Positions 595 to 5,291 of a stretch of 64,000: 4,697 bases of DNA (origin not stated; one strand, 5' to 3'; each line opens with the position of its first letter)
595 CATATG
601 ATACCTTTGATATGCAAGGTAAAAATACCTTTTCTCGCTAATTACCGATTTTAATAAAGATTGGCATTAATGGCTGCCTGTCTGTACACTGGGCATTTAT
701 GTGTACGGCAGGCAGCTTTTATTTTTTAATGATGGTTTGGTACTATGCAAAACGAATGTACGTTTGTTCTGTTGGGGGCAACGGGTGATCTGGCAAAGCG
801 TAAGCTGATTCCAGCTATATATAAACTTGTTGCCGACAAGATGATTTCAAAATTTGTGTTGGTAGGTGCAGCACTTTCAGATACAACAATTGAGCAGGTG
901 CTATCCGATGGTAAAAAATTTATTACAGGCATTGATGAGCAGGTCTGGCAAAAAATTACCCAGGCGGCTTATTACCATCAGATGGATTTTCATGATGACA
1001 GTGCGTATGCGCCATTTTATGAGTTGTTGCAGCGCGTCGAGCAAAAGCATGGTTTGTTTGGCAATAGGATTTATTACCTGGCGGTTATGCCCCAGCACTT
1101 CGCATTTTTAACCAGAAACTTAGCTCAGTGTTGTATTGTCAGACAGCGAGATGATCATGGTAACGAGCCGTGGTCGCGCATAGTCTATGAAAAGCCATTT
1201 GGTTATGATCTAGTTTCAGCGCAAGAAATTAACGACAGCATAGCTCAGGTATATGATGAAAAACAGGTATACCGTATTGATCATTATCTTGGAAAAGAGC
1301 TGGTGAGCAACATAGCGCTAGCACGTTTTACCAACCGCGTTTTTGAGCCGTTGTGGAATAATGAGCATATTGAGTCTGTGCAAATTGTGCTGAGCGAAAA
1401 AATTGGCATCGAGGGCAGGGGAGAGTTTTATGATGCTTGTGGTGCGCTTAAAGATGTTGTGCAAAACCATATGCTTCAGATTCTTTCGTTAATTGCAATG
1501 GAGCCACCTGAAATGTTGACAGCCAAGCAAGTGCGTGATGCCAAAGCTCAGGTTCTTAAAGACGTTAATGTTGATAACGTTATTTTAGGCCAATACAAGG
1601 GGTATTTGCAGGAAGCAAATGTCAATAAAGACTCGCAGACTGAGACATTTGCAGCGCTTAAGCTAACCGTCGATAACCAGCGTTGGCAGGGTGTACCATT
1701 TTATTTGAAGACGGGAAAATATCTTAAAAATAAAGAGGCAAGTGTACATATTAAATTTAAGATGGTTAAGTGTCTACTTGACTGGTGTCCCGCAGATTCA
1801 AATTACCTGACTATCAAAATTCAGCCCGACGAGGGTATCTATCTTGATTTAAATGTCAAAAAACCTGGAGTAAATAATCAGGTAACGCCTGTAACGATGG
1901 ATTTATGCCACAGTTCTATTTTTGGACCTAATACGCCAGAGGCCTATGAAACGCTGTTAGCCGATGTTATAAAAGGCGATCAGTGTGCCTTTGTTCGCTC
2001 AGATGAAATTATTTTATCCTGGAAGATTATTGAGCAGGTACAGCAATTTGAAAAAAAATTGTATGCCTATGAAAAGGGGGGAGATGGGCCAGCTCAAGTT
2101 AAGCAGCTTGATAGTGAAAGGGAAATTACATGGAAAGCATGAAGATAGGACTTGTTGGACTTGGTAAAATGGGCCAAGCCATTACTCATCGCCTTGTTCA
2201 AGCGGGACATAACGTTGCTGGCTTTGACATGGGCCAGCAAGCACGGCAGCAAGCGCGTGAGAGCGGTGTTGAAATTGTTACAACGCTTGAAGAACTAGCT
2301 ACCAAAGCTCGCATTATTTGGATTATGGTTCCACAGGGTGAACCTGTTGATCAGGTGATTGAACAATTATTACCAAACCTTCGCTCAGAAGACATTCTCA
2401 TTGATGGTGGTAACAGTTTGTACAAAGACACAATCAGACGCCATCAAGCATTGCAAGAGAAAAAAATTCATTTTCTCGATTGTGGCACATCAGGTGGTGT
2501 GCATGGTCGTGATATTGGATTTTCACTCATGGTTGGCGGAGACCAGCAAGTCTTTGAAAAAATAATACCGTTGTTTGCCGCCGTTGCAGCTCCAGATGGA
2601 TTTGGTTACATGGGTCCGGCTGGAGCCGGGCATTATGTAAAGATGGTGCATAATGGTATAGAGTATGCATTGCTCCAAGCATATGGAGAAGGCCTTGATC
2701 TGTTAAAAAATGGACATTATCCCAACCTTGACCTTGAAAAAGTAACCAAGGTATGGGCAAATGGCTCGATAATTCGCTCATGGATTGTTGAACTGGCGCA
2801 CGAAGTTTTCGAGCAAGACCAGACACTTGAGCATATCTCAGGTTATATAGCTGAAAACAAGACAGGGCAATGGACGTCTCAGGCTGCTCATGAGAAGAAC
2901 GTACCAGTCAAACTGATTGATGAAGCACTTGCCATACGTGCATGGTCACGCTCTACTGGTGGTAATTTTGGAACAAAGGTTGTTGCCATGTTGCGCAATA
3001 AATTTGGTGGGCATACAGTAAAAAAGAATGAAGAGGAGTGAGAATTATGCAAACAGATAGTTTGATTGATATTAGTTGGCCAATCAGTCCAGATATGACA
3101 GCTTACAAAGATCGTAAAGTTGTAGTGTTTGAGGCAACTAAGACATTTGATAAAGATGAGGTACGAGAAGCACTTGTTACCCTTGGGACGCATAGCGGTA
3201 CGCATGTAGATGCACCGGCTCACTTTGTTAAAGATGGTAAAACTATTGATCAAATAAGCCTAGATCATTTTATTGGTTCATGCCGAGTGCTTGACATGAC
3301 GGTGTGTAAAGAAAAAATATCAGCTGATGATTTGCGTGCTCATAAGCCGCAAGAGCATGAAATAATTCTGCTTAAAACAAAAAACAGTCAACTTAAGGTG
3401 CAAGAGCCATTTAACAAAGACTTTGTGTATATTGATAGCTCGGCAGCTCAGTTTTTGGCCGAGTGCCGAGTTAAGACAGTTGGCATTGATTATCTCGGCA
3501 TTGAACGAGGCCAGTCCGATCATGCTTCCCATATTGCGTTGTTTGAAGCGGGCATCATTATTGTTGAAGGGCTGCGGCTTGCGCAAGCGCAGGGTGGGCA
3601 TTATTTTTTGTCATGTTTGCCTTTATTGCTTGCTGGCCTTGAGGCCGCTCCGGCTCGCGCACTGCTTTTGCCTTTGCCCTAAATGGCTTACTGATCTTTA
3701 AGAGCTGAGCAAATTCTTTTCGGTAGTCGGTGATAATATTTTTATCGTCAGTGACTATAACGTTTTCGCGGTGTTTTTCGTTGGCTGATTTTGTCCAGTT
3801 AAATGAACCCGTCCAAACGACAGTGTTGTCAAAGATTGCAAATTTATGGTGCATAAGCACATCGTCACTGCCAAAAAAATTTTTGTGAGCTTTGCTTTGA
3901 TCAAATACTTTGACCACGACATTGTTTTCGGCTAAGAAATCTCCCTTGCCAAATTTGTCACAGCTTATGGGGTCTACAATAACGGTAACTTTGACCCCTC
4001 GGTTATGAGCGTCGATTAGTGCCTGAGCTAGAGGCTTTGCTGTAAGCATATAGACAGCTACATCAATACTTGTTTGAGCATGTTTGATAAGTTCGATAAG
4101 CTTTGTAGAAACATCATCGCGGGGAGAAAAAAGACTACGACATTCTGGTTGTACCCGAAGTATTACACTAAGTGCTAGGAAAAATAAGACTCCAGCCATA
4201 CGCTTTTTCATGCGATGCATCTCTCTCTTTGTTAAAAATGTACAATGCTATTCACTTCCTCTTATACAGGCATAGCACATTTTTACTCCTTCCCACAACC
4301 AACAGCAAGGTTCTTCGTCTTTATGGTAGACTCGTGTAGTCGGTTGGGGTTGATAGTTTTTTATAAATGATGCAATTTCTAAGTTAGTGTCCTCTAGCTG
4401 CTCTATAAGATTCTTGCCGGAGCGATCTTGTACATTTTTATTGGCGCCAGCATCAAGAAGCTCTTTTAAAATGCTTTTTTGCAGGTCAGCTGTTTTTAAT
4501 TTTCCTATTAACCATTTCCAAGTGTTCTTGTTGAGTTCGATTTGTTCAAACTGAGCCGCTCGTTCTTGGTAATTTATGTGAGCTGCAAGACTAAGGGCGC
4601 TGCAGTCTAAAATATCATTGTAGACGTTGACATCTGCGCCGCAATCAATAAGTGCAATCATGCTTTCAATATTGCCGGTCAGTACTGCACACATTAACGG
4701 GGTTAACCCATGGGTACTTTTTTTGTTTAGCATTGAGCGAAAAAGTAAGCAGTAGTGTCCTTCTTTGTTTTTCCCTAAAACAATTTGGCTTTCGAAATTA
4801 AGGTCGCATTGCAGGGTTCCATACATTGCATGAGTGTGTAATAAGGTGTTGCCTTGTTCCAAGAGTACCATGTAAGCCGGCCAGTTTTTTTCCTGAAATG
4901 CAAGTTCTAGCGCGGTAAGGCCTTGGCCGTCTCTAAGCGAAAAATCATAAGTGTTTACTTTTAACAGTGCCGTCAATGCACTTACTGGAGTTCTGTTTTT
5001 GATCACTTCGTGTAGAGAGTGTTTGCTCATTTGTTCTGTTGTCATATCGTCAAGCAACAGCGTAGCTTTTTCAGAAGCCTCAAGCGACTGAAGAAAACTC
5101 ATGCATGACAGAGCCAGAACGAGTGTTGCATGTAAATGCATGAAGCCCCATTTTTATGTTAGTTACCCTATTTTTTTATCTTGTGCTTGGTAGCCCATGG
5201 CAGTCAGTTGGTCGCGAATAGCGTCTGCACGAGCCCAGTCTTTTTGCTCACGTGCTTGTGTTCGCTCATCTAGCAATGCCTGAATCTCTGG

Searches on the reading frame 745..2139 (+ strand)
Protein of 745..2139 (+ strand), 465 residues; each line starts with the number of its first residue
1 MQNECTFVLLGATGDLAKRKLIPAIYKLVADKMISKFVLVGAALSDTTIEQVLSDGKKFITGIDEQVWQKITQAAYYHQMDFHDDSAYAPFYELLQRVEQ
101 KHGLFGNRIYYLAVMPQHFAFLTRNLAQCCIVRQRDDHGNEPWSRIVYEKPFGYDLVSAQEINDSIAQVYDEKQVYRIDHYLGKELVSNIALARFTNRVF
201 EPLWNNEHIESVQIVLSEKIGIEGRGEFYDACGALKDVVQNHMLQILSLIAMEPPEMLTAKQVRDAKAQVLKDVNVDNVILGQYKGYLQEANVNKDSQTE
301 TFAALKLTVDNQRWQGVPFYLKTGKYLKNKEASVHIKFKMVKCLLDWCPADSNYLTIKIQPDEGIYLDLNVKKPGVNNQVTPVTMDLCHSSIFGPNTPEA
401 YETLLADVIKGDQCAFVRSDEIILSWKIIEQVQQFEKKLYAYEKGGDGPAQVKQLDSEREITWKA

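Call 66: search_protein_families(library=pfam, proteins=[window:745-2139:+], max_evalue=0.00001)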
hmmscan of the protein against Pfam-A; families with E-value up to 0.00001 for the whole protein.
window:745-2139:+ (465 aa): 2 families
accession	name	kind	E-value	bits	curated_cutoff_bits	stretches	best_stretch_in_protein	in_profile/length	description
PF02781.21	G6PD_C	-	1.8e-97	326.4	27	1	193-463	3-295/296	Glucose-6-phosphate dehydrogenase, C-terminal domain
PF00479.28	G6PD_N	-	7.9e-49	167.2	22.1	1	8-189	1-183/183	Glucose-6-phosphate dehydrogenase, NAD binding domain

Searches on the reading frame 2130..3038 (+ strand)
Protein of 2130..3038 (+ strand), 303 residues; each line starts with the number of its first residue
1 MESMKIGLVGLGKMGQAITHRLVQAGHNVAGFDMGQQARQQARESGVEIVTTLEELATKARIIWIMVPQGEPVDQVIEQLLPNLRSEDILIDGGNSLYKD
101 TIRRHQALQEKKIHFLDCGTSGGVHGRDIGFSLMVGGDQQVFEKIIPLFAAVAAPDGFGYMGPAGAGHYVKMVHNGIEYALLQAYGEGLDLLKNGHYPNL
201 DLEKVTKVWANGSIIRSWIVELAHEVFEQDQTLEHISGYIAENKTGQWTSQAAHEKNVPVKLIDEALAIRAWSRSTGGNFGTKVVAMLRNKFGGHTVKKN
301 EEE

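Call 66: search_protein_families(library=pfam, proteins=[window:2130-3038:+], max_evalue=0.00001)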
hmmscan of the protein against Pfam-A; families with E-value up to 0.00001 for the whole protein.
window:2130-3038:+ (303 aa): 5 families
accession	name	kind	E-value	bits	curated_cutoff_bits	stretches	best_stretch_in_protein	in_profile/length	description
PF03446.21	NAD_binding_2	-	1e-44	152.9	21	1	5-154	1-154/161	NAD binding domain of 6-phosphogluconate dehydrogenase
PF00393.24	6PGD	-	7.3e-24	85.1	27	1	167-276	1-116/290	6-phosphogluconate dehydrogenase, C-terminal domain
PF03807.23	F420_oxidored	-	5.7e-11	43.3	21.6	1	5-93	1-91/94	NADP oxidoreductase coenzyme F420-dependent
PF02826.25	2-Hacid_dh_C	-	1.3e-10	41.4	25.1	1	2-114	35-147/178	D-isomer specific 2-hydroxyacid dehydrogenase, NAD binding domain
PF07991.19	KARI_N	-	8.9e-08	32.3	20.6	1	2-90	3-91/165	Acetohydroxy acid isomeroreductase, NADPH-binding domain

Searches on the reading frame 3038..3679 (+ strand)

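Call 66: search_protein_families(library=pfam, proteins=[window:3038-3679:+], max_evalue=0.00001)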
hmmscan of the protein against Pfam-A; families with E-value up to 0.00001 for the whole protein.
window:3038-3679:+ (214 aa): 1 family
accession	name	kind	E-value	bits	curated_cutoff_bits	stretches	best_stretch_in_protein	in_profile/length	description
PF04199.19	Cyclase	-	1.5e-27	97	23.1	1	10-156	1-141/142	Putative cyclase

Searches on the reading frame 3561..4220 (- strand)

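Call 66: search_protein_families(library=pfam, proteins=[window:3561-4220:-], max_evalue=0.00001)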
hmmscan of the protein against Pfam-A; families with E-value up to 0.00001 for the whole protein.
window:3561-4220:- (220 aa): 2 families
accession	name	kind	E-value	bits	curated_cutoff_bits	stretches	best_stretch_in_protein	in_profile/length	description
PF13091.12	PLDc_2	-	4.6e-31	107.8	27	1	41-173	1-131/132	PLD-like domain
PF07894.18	SACK1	-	1.3e-06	28.6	21.4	1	41-179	130-274/274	Scaffolding anchor of CK1 domain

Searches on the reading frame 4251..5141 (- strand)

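Call 66: search_protein_families(library=pfam, proteins=[window:4251-5141:-], max_evalue=0.00001)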
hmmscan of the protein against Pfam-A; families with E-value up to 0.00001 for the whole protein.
window:4251-5141:- (297 aa): 4 families
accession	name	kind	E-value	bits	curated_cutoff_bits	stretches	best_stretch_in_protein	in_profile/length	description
PF12796.13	Ank_2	-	3.1e-09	37.7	27.3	0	95-174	27-89/90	Ankyrin repeats (3 copies)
PF00023.36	Ank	-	3.6e-08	33.7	21.1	0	144-175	1-32/33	Ankyrin repeat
PF13857.12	Ank_5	-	1.4e-07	32.1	27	0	139-186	10-56/56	Ankyrin repeats (many copies)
PF13606.12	Ank_3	-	5.2e-06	26.8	22.3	0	144-173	1-30/30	Ankyrin repeat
